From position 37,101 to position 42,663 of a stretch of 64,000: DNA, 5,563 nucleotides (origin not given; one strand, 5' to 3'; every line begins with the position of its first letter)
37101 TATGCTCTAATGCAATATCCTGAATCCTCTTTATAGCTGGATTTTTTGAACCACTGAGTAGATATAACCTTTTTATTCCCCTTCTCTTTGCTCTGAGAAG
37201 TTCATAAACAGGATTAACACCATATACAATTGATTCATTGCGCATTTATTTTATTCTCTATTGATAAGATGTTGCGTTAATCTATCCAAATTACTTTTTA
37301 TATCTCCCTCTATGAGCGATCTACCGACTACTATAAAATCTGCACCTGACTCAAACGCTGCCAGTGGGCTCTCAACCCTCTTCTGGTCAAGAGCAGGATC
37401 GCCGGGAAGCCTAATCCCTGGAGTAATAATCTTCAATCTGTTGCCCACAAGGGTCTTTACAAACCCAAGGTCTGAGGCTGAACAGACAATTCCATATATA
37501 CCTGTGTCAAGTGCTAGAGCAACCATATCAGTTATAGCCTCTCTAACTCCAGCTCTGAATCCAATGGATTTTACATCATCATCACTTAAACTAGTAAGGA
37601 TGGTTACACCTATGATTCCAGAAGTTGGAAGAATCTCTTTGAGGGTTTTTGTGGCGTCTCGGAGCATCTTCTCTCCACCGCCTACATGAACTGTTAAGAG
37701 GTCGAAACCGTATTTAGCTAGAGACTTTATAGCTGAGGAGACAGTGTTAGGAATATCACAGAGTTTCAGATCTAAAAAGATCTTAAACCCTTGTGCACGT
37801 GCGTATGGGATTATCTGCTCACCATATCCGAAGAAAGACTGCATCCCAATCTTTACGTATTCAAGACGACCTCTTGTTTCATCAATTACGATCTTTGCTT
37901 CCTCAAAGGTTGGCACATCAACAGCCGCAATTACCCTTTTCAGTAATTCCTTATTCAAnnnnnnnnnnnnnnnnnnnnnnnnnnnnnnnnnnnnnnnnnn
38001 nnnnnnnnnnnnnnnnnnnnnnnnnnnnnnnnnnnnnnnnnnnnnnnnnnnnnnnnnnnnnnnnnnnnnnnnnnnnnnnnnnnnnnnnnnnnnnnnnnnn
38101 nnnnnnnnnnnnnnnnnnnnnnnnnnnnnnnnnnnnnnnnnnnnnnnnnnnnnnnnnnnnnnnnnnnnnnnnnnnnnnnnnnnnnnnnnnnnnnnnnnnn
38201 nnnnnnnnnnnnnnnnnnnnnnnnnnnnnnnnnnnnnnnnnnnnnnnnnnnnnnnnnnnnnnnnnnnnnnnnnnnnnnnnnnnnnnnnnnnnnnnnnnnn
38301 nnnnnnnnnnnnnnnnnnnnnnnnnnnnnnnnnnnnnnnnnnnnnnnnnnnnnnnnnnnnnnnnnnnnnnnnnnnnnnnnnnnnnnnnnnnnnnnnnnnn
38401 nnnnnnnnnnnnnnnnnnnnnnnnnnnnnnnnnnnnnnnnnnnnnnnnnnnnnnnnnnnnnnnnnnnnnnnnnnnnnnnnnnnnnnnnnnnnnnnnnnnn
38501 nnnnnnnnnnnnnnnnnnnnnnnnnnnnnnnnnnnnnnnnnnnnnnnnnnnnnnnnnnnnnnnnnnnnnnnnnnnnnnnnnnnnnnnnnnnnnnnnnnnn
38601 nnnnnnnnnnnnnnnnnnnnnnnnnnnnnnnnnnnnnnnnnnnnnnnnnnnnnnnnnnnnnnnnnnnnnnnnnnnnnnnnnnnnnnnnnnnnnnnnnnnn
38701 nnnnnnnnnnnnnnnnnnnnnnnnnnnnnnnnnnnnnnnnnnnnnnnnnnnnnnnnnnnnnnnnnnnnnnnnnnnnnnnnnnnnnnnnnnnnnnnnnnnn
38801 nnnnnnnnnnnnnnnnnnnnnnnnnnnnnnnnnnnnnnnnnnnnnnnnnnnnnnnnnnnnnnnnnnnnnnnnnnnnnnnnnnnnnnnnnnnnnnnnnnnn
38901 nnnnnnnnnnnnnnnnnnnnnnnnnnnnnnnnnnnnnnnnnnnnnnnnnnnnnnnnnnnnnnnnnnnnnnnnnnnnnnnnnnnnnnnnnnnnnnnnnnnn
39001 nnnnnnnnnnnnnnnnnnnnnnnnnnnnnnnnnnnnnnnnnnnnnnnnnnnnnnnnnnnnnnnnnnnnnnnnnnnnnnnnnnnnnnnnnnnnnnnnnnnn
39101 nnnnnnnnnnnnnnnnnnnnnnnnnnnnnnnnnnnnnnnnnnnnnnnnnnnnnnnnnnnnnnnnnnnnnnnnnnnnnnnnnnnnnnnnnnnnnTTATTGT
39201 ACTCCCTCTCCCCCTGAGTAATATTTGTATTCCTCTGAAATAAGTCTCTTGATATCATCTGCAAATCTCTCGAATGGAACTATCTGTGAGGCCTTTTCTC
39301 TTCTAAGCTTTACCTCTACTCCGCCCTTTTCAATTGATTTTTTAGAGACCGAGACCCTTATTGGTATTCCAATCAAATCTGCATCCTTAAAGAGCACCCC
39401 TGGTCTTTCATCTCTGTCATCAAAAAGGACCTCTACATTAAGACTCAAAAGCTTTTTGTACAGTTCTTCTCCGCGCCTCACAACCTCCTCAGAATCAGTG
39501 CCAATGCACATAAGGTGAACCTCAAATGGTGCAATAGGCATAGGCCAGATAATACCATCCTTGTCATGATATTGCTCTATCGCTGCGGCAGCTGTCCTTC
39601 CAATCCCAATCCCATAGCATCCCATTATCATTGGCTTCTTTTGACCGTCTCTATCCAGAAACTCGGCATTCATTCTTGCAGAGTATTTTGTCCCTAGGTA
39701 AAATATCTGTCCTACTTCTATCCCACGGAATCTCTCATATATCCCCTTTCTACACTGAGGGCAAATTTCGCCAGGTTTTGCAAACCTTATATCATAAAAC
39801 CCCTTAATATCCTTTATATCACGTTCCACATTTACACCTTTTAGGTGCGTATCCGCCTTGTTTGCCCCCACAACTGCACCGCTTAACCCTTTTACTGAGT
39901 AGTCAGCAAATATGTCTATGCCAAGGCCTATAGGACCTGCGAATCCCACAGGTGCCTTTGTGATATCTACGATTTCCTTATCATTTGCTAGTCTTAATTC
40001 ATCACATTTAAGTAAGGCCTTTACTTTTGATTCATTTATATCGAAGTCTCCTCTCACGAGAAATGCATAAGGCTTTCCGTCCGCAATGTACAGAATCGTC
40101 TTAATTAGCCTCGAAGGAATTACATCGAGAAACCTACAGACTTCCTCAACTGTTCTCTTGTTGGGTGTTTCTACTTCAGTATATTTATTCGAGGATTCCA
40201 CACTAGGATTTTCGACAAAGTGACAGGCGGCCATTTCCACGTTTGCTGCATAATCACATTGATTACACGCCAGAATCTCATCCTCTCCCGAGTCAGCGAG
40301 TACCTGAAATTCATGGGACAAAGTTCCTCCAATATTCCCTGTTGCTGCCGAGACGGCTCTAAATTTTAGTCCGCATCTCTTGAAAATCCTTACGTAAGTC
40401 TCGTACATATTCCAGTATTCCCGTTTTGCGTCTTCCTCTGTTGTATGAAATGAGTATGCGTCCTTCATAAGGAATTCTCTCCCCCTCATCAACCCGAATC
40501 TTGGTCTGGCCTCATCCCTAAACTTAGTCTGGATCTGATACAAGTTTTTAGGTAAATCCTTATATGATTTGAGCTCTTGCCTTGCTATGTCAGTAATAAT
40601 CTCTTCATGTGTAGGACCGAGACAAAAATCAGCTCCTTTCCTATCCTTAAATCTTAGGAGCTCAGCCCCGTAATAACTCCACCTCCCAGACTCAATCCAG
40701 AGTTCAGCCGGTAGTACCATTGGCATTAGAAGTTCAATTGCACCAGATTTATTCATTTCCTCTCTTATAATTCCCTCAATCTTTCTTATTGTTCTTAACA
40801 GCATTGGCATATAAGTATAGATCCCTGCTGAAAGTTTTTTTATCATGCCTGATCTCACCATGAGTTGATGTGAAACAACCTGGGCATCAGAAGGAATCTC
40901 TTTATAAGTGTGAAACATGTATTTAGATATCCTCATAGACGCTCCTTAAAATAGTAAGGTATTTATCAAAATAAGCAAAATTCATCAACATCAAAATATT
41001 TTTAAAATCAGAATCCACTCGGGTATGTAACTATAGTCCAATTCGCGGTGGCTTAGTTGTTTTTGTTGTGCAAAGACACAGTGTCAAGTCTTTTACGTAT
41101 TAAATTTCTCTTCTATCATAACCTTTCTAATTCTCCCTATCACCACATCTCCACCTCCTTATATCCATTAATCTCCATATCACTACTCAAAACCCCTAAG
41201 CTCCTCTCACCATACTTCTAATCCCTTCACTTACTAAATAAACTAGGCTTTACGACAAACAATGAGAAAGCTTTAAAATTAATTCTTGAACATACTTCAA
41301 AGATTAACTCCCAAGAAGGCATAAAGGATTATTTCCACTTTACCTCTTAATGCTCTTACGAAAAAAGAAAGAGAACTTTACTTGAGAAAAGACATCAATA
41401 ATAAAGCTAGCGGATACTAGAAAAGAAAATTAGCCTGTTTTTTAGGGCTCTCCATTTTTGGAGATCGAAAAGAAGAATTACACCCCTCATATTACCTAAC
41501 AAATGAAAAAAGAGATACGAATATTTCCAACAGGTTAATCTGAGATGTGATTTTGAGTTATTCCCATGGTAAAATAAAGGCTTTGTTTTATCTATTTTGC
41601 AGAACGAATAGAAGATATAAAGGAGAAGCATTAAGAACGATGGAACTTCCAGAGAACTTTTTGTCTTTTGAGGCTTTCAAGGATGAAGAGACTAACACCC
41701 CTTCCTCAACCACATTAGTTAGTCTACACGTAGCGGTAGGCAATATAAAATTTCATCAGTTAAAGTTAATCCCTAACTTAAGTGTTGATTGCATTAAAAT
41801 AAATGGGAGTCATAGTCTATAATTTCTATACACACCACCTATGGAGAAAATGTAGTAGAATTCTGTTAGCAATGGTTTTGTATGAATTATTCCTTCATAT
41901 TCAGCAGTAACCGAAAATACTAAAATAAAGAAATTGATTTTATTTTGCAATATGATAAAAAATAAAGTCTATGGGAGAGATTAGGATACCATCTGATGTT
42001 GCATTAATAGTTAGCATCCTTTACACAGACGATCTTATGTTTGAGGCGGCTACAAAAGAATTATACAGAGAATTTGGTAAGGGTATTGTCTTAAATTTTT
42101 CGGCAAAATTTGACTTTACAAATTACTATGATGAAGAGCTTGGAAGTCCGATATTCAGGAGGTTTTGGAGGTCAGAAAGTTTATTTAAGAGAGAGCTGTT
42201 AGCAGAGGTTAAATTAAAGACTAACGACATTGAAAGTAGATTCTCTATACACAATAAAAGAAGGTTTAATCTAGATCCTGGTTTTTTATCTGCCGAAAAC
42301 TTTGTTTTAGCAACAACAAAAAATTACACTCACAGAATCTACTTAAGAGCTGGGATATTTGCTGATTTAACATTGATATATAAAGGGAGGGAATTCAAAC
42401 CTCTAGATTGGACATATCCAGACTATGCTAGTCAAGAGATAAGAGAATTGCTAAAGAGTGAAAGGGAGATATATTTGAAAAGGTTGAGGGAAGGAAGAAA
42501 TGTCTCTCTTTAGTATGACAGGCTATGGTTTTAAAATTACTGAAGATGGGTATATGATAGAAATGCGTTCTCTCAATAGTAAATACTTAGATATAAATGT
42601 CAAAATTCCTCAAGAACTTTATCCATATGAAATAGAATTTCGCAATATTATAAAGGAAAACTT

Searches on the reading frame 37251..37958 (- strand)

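Call 78: search_protein_families(library=pfam, proteins=[window:37251-37958:-], max_evalue=0.00001)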
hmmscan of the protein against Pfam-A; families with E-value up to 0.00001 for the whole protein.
window:37251-37958:- (235 aa): 1 family
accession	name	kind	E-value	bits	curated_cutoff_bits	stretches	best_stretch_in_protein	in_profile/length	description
PF00215.30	OMPdecase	-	1e-45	156.8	27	1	8-217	2-210/221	Orotidine 5'-phosphate decarboxylase / HUMPS family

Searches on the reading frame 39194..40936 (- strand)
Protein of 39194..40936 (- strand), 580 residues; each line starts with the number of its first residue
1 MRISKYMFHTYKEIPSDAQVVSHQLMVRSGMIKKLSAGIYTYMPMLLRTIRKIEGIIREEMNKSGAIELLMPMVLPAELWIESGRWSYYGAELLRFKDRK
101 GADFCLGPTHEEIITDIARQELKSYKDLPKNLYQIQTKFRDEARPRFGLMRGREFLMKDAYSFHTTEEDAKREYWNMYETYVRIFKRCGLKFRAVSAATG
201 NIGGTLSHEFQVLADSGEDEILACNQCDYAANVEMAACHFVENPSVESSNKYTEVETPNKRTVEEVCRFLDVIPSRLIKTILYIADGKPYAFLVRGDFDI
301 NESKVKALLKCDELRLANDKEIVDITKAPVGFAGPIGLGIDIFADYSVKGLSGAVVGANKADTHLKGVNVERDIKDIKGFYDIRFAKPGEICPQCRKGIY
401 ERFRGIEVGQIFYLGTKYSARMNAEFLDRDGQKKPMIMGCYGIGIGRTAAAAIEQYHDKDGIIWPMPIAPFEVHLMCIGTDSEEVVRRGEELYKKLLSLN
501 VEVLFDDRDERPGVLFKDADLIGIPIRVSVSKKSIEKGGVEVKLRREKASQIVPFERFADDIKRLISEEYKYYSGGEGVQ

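Call 78: search_protein_families(library=pfam, proteins=[window:39194-40936:-], max_evalue=0.00001)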
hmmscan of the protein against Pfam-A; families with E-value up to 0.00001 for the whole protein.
window:39194-40936:- (580 aa): 3 families
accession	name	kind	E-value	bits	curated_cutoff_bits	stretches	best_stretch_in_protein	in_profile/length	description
PF00587.30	tRNA-synt_2b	-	2.9e-36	125.6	29.3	1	95-456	2-179/179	tRNA synthetase class II core domain (G, H, P, S and T)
PF04073.20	tRNA_edit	-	1.4e-23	83.8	25.5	1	257-370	1-118/123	Aminoacyl-tRNA editing domain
PF03129.25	HGTP_anticodon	-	1.1e-15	58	21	1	473-564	2-93/94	Anticodon binding domain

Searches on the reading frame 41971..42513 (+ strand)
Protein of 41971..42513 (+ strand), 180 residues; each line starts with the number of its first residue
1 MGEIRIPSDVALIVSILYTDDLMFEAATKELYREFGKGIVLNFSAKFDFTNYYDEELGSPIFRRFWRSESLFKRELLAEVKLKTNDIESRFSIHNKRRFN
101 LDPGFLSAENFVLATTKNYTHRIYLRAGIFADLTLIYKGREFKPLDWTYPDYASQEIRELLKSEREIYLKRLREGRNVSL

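Call 78: search_protein_families(library=pfam, proteins=[window:41971-42513:+], max_evalue=0.00001)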
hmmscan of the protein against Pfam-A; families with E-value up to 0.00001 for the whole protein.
window:41971-42513:+ (180 aa): 1 family
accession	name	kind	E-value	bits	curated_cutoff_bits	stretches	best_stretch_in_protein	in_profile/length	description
PF14385.11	DUF4416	-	6.9e-55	185.8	27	1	10-168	3-162/162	Domain of unknown function (DUF4416)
